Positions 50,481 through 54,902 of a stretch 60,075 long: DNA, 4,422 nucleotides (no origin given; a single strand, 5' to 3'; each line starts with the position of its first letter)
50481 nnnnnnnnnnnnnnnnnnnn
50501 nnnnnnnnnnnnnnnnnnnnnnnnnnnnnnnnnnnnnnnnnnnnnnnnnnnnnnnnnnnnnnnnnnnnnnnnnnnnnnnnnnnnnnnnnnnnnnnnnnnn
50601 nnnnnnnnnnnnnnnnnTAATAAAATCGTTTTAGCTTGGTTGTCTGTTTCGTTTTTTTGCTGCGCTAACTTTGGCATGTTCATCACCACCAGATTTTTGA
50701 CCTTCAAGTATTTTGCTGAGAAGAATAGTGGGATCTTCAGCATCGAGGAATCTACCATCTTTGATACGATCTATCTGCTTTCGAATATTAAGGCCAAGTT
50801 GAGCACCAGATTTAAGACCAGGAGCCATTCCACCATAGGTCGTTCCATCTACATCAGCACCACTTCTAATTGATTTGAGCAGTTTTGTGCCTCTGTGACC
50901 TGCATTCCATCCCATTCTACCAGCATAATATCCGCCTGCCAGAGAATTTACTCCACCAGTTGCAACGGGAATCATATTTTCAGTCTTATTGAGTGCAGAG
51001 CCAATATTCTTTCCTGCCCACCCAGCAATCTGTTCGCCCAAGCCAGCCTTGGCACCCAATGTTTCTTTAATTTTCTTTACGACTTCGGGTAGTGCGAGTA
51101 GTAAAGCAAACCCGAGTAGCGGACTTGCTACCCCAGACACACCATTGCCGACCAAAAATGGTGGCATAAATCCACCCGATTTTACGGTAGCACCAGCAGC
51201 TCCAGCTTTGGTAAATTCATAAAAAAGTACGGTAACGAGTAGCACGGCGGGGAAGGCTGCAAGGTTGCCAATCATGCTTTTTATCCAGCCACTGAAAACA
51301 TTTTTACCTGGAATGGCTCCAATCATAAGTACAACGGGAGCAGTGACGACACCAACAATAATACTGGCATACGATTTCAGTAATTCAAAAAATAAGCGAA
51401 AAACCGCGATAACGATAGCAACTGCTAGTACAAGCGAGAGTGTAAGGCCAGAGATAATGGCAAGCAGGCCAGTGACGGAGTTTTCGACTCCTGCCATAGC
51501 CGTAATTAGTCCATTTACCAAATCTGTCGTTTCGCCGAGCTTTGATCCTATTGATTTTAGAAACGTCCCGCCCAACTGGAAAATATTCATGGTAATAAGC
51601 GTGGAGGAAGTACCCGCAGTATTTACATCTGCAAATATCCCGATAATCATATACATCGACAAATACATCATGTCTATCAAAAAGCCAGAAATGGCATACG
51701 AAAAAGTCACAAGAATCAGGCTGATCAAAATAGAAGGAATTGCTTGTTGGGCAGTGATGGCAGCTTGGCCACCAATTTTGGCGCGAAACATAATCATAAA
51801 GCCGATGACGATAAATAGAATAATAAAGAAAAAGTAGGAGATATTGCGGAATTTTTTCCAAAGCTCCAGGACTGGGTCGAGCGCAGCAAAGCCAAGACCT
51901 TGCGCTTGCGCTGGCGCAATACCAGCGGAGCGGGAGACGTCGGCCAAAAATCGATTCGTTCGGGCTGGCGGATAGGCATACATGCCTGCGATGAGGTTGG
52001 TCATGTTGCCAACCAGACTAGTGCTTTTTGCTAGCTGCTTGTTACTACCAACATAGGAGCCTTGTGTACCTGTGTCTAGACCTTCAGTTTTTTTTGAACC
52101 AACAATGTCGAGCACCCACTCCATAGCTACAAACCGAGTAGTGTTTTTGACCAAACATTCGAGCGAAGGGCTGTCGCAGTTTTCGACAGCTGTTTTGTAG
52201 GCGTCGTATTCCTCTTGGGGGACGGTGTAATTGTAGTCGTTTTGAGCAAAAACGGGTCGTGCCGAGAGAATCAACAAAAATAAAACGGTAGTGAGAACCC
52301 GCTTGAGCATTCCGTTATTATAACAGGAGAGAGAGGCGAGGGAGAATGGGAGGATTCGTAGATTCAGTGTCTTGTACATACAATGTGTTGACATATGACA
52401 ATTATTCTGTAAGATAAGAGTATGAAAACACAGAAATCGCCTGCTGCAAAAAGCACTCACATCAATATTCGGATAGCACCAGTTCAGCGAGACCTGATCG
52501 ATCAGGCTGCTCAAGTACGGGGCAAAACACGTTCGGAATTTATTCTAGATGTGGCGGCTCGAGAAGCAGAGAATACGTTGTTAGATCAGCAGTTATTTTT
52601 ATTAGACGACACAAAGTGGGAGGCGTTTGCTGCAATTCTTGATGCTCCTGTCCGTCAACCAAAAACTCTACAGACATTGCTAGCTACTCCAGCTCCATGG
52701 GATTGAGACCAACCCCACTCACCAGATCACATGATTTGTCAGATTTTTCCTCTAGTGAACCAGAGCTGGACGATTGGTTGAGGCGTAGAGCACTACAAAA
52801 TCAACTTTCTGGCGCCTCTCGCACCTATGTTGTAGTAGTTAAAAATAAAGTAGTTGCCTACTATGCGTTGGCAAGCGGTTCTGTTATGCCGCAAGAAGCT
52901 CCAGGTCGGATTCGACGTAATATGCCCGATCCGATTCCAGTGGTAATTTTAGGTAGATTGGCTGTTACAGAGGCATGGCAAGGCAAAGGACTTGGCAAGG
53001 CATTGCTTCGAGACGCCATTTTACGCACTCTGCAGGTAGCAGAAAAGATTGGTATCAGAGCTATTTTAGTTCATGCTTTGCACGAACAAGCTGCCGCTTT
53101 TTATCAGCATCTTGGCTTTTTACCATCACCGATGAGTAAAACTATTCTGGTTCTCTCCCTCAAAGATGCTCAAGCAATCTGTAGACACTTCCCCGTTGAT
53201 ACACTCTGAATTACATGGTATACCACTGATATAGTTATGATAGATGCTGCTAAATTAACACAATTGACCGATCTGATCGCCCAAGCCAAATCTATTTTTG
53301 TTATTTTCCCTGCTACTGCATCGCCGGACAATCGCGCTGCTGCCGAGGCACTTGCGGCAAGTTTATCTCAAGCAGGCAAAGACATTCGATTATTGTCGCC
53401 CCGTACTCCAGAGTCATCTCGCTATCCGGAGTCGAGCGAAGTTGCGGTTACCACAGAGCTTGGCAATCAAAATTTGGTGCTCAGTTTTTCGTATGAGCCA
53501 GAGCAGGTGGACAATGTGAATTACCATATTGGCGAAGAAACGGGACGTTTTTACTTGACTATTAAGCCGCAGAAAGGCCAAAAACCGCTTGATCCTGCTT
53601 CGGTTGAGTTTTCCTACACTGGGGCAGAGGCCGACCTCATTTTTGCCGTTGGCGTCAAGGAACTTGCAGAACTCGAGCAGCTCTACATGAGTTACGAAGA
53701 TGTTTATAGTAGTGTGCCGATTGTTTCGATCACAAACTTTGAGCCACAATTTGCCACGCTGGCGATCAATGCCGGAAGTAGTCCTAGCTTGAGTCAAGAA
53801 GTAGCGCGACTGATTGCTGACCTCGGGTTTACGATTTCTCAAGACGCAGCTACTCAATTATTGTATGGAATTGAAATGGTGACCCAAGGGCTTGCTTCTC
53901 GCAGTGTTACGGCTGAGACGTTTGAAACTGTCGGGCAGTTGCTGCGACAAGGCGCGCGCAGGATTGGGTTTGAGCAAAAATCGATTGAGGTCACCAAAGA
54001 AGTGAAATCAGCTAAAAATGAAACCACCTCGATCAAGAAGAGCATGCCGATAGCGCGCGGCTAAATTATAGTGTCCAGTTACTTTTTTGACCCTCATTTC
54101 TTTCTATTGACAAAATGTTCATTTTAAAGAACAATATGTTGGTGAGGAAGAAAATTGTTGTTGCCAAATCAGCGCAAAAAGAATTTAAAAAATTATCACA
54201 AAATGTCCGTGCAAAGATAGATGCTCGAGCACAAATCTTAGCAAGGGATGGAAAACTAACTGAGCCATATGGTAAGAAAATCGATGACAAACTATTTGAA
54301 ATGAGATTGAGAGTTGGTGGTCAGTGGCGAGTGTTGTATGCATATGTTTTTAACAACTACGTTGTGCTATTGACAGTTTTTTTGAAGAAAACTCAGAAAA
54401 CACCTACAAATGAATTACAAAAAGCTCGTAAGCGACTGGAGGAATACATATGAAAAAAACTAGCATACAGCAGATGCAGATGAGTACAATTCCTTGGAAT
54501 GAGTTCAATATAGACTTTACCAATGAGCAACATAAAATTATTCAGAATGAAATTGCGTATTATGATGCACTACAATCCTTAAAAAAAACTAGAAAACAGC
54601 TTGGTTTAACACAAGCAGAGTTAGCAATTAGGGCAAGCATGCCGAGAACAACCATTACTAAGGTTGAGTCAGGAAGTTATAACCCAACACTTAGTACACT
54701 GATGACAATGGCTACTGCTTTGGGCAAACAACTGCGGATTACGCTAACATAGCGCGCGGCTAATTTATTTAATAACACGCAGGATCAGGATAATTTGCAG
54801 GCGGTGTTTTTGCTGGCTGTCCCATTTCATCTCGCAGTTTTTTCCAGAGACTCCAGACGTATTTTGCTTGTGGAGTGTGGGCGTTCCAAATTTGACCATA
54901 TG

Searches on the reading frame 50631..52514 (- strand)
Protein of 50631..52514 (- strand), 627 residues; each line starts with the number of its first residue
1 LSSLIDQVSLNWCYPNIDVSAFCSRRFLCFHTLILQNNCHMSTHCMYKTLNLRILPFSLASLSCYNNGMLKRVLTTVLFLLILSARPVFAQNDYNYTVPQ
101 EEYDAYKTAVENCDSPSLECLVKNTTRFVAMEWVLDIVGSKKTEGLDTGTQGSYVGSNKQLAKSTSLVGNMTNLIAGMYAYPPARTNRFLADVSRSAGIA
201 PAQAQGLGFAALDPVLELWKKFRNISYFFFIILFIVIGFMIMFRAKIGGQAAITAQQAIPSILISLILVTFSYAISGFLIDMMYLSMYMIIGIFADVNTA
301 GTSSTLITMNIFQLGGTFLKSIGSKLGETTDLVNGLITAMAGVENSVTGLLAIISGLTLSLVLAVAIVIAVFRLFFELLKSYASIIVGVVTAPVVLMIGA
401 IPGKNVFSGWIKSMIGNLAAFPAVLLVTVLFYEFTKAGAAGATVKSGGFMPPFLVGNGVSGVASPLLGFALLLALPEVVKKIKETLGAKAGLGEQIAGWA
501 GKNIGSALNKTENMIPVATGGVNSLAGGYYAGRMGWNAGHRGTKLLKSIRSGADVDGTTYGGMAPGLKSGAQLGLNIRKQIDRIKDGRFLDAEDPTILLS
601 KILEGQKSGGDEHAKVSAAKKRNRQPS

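Call 4: search_protein_families(library=pfam, proteins=[window:50631-52514:-], max_evalue=0.1)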
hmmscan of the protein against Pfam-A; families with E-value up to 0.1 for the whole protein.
window:50631-52514:- (627 aa): 0 families

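Call 5: search_protein_families(library=ncbifam, proteins=[window:50631-52514:-], max_evalue=0.1)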
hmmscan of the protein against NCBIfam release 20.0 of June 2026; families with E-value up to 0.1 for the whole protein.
window:50631-52514:- (627 aa): 0 families

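Call 26: find_homologous_proteins(query=window:50631-52310:-, max_evalue=0.001)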
Query window:50631-52310:- (559 aa): 629 proteins with E <= 0.001 among 8000 candidates; the best 120 are listed.
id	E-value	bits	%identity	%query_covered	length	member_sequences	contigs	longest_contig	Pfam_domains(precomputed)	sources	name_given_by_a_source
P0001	0.0e+0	1204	100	100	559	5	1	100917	-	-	-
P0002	3.4e-218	744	65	100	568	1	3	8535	-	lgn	-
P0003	4.4e-211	720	65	100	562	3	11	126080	-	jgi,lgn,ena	-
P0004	1.7e-201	689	63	97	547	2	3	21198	-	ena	-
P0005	1.5e-191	656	66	85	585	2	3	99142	-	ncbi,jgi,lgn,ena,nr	ncbi:MAG: phage tail tape measure protein [Candidatus Pacebacteria bacterium]|nr:phage tail tape mea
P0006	5.6e-175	601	55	100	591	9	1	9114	-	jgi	-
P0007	1.0e-168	581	65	74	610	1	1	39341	-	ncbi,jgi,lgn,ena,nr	ncbi:MAG: hypothetical protein COY80_03600 [Candidatus Pacebacteria bacterium CG_4_10_14_0_8_um_filt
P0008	1.2e-150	521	50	96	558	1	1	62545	-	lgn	-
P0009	1.8e-149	517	50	96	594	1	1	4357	-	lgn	-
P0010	7.5e-149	515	49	100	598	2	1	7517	-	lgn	-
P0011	2.0e-147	510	47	99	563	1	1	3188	-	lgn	-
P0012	1.5e-146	507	47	97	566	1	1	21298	-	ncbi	ncbi:MAG: hypothetical protein WAU07_01015 [Microgenomates group bacterium]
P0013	2.2e-140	487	51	93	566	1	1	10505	-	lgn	-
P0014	3.0e-139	483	47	94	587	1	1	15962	-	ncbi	ncbi:MAG: hypothetical protein ABIJ33_00185 [Patescibacteria group bacterium]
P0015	7.5e-139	482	46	99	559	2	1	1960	-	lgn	-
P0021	1.5e-133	464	48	93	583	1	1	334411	-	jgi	jgi:hypothetical protein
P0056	2.3e-121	424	45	97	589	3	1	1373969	-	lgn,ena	-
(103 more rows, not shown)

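Call 28: search_solved_structures(query=A1, max_evalue=10, show_alignments=2)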
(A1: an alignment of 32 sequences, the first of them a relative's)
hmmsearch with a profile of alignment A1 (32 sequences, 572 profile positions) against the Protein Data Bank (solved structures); distinct sequences matched with E-value up to 10: 0.
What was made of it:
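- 50631..52310 (-): Candidate VirB6-like polytopic membrane protein (559 aa: signal peptide, about 6 TM segments, C-terminal tail). No PDB profile hit (call 28).
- On Patescibacteria-clade T4SS (MPF-FATA-derived): There is no Pfam, NCBIfam or PDB-profile hit (calls 4, 5, 28).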

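Call 40: predict_structure(alignment_id=A1)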
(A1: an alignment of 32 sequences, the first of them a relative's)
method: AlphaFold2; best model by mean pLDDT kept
length: 559 residues; sequences in the alignment: 32
mean_pLDDT: 63.3   pTM: 0.47
mean pLDDT of the five models: 63.3, 62.1, 59.5, 57.9, 54.9
residues with pLDDT >= 90: 5; 70-90: 223; 50-70: 190; < 50: 141
segments of 3 or more residues with pLDDT < 50: 16-29, 48-51, 71-141, 374-383, 388-390, 430-435, 437-440, 541-559
pLDDT, mean of each block of 10 residues (from residue 1): 63 49 39 62 54 51 56 39 29 35 43 40 45 42 57 70 78 73 64 79 80 81 67 57 67 63 57 58 73 82 87 87 81 77 89 87 69 47 48 63 84 83 51 48 60 72 80 82 76 72 73 70 58 63 45 40
secondary structure, 60 per line:
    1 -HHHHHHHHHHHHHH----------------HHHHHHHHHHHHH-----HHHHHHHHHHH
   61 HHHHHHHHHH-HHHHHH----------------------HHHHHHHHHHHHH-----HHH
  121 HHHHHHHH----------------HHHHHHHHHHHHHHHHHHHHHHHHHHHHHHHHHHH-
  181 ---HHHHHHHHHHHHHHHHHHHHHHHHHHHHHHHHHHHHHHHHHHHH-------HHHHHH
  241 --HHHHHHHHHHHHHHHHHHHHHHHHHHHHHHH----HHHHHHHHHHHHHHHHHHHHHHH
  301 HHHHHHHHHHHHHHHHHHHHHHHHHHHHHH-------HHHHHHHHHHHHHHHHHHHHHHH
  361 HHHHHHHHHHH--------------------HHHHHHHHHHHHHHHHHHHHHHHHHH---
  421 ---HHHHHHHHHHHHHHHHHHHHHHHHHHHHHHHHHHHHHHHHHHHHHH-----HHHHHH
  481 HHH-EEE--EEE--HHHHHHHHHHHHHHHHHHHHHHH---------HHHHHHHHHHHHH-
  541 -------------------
elements in order: H2-15 H32-44 H50-70 H72-77 H100-112 H118-128 H145-179 H184-227 H235-240 H243-273 H278-330 H338-371 H392-417 H424-469 H475-483 E485-487 E490-492 H495-517 H527-539
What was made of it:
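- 50631..52310 (-): AF2 pLDDT 63 (call 40).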

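Call 43: fold_search(model_id=the predicted structure, library=pdb)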
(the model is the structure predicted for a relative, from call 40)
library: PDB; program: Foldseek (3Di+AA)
matches with E <= 10: 210; with E <= 0.001: 0
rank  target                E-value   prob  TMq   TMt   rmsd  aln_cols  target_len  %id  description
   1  7udn_B                4.6e-01  0.21  0.13  0.20  29.7       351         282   12  Crystal structure of designed helical repeat protein RPB_PLP1_R6 in alternative conformation 2 (released 2023-03-22)
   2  8rtd_L                5.2e-01  0.66  0.23  0.39  12.3       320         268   14  Stalk-Arches-IMC structure from the fully-assembled R388 type IV secretion system determined by cryo-EM. (released 2024-06-19)
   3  9cpb_6H               6.3e-01  0.08  0.10  0.14  45.9       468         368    8  Atomic model of bovine Fallopian tube cilia doublet microtubule (48-nm periodicity) (released 2024-10-30)
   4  9ngy_FP1              8.2e-01  0.20  0.14  0.11  23.4       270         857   14  In situ cryo-EM structure of protochannel (DotA-IcmX) of the Legionella Dot/Icm T4SS machine (released 2025-09-17)
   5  8r5s_D                8.6e-01  0.16  0.13  0.23  21.8       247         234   12  t113 - De-novo designed soluble homotetramer (released 2024-11-27)
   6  7udm_A                9.4e-01  0.16  0.13  0.21  28.7       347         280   10  Crystal structure of designed helical repeat protein RPB_PLP1_R6 in alternative conformation 1 (with peptide) (released 2023-03-22)
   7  8rt9_F                1.2e+00  0.38  0.21  0.36  12.2       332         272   12  Stalk complex full-length structure (TrwJ/VirB5-TrwI/VirB6) from the fully-assembled R388 type IV secretion system det (released 2024-06-19)
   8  8r5s_G                1.2e+00  0.14  0.12  0.22  21.9       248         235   12  t113 - De-novo designed soluble homotetramer (released 2024-11-27)
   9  7o3v_J                1.3e+00  0.18  0.16  0.26  13.9       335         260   12  Stalk complex structure (TrwJ/VirB5-TrwI/VirB6) from the fully-assembled R388 type IV secretion system determined by c (released 2022-06-22)
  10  8r5s_E                1.5e+00  0.13  0.13  0.22  21.7       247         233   13  t113 - De-novo designed soluble homotetramer (released 2024-11-27)
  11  7n6g_3R               1.6e+00  0.07  0.10  0.15  44.9       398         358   12  C1 of central pair (released 2022-05-18)
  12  9g71_A                1.6e+00  0.06  0.09  0.11  19.5       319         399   11  Cryo-EM structure of TTYH2 in complex with lipids in GDN (released 2025-05-21)
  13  9cpb_5R               1.6e+00  0.05  0.09  0.12  54.7       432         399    9  Atomic model of bovine Fallopian tube cilia doublet microtubule (48-nm periodicity) (released 2024-10-30)
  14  9cpb_5W               1.7e+00  0.05  0.09  0.12  49.7       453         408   11  Atomic model of bovine Fallopian tube cilia doublet microtubule (48-nm periodicity) (released 2024-10-30)
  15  6z0c_C                1.8e+00  0.14  0.14  0.27  10.7       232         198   13  Structure of in silico modelled artificial Maquette-3 protein (released 2021-03-17)
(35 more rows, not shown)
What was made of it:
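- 50631..52310 (-): R388 TrwI/VirB6 chains recur among the top Foldseek hits but at E about 0.5-3 (call 43).
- On Patescibacteria-clade T4SS (MPF-FATA-derived): TrwI/VirB6 chains recur among the top Foldseek hits but with E of 0.5 or more (calls 40, 43).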

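Call 73: find_encoding_contigs(protein=P0056, flank=10000, max_places=1)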
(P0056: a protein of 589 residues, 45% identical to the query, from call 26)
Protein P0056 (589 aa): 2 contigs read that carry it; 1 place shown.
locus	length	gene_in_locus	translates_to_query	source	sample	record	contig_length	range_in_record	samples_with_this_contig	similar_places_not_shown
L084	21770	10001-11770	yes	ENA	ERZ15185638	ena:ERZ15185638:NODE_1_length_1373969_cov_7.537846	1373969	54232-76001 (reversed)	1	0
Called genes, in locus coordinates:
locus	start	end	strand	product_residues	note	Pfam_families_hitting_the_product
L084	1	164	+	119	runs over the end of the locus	-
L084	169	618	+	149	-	-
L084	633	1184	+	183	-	-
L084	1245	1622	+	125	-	PF18895:T4SS_pilin (weak)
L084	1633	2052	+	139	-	PF18895:T4SS_pilin (weak)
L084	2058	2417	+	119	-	PF18895:T4SS_pilin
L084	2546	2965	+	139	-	PF18895:T4SS_pilin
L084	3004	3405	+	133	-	PF18895:T4SS_pilin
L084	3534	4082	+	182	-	-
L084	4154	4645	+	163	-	PF18895:T4SS_pilin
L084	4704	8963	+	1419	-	-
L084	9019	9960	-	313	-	-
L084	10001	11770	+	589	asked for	-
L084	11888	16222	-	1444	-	-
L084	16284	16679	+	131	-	PF01687:Flavokinase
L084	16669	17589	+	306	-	PF00892:EamA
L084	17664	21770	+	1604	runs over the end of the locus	PF01551:Peptidase_M23 (weak)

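Call 74: find_encoding_contigs(protein=P0021, flank=10000, max_places=1)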
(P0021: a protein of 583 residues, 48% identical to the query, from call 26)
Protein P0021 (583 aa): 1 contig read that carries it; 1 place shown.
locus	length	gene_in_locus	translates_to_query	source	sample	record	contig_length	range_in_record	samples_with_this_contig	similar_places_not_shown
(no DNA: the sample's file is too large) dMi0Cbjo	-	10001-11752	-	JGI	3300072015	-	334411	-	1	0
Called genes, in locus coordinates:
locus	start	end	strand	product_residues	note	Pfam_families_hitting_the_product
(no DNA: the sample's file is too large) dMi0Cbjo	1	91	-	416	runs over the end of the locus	PF00368:HMG-CoA_red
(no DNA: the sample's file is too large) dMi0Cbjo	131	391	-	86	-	PF05016:ParE_toxin, PF15738:YafQ_toxin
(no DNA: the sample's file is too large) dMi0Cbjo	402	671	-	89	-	PF04221:RelB, PF19891:DUF6364 (weak)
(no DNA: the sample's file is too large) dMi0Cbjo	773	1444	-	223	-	PF00293:NUDIX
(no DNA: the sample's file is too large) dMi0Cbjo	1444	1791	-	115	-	-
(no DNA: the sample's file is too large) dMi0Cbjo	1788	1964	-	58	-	-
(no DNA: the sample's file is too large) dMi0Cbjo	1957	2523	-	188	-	PF07638:Sigma70_ECF (weak), PF04542:Sigma70_r2, PF08281:Sigma70_r4_2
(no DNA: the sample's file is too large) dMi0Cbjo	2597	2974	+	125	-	PF18895:T4SS_pilin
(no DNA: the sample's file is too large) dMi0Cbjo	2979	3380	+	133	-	-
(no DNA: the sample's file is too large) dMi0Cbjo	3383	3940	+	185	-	-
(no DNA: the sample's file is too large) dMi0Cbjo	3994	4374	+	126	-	PF18895:T4SS_pilin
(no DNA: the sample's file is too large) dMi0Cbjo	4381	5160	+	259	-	PF18895:T4SS_pilin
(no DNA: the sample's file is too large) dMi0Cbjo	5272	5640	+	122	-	PF18895:T4SS_pilin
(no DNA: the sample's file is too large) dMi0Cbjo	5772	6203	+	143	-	PF18895:T4SS_pilin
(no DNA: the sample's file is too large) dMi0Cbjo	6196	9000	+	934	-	-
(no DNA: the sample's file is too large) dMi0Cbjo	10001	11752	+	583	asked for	-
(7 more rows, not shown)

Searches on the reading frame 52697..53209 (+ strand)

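Call 9: search_protein_families(library=pfam, proteins=[window:52697-53209:+], max_evalue=0.001)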
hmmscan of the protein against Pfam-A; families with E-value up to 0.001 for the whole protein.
window:52697-53209:+ (170 aa): 3 families
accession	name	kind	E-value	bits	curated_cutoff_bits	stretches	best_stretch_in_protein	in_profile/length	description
PF13508.13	Acetyltransf_7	-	4.7e-11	43.4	27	1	42-141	4-82/84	Acetyltransferase (GNAT) domain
PF00583.31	Acetyltransf_1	-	1.2e-10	42.2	20.7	1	16-141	11-116/116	Acetyltransferase (GNAT) family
PF13673.13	Acetyltransf_10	-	2.7e-08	34.3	23.6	1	32-142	21-108/128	Acetyltransferase (GNAT) domain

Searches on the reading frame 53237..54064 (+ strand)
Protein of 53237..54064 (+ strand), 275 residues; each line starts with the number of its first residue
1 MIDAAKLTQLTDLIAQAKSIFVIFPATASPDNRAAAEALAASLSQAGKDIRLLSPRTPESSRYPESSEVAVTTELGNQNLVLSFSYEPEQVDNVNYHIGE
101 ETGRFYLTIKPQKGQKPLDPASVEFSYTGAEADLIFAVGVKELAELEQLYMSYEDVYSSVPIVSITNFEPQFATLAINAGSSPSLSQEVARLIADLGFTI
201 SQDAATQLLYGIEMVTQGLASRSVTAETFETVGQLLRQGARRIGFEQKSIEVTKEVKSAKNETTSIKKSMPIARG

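Call 9: search_protein_families(library=pfam, proteins=[window:53237-54064:+], max_evalue=0.001)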
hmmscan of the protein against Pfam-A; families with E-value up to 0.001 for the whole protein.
window:53237-54064:+ (275 aa): 0 families
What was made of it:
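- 53237..54064 (+): Conserved 275-aa soluble protein of unknown function inside the super-locus. No Pfam hit (call 9).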

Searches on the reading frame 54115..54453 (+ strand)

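Call 9: search_protein_families(library=pfam, proteins=[window:54115-54453:+], max_evalue=0.001)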
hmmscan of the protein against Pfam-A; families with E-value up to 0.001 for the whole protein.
window:54115-54453:+ (112 aa): 1 family
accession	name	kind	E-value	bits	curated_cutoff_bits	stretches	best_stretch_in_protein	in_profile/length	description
PF05973.20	Gp49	-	1.1e-20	73.9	23.9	1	22-109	1-90/90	Phage derived protein Gp49-like (DUF891)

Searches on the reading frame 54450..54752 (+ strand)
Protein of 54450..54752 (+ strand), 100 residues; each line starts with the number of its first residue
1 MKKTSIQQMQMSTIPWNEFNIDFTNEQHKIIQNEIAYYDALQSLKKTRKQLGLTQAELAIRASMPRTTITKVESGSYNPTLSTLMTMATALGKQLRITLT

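Call 9: search_protein_families(library=pfam, proteins=[window:54450-54752:+], max_evalue=0.001)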
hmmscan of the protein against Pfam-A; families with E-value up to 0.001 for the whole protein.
window:54450-54752:+ (100 aa): 5 families
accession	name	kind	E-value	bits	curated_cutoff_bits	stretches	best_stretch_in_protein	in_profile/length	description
PF01381.28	HTH_3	-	3.5e-13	49.8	23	1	44-95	1-52/55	Helix-turn-helix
PF13560.12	HTH_31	-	5.1e-09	36.8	27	1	44-92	6-55/64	Helix-turn-helix domain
PF12844.13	HTH_19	-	6.3e-07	29.6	30.2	1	44-92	4-52/64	Helix-turn-helix domain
PF13744.12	HTH_37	-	0.00013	22.1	27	1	40-98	22-78/80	Helix-turn-helix domain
PF13443.12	HTH_26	-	0.00024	21.7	22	1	44-94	2-53/63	Cro/C1-type HTH DNA-binding domain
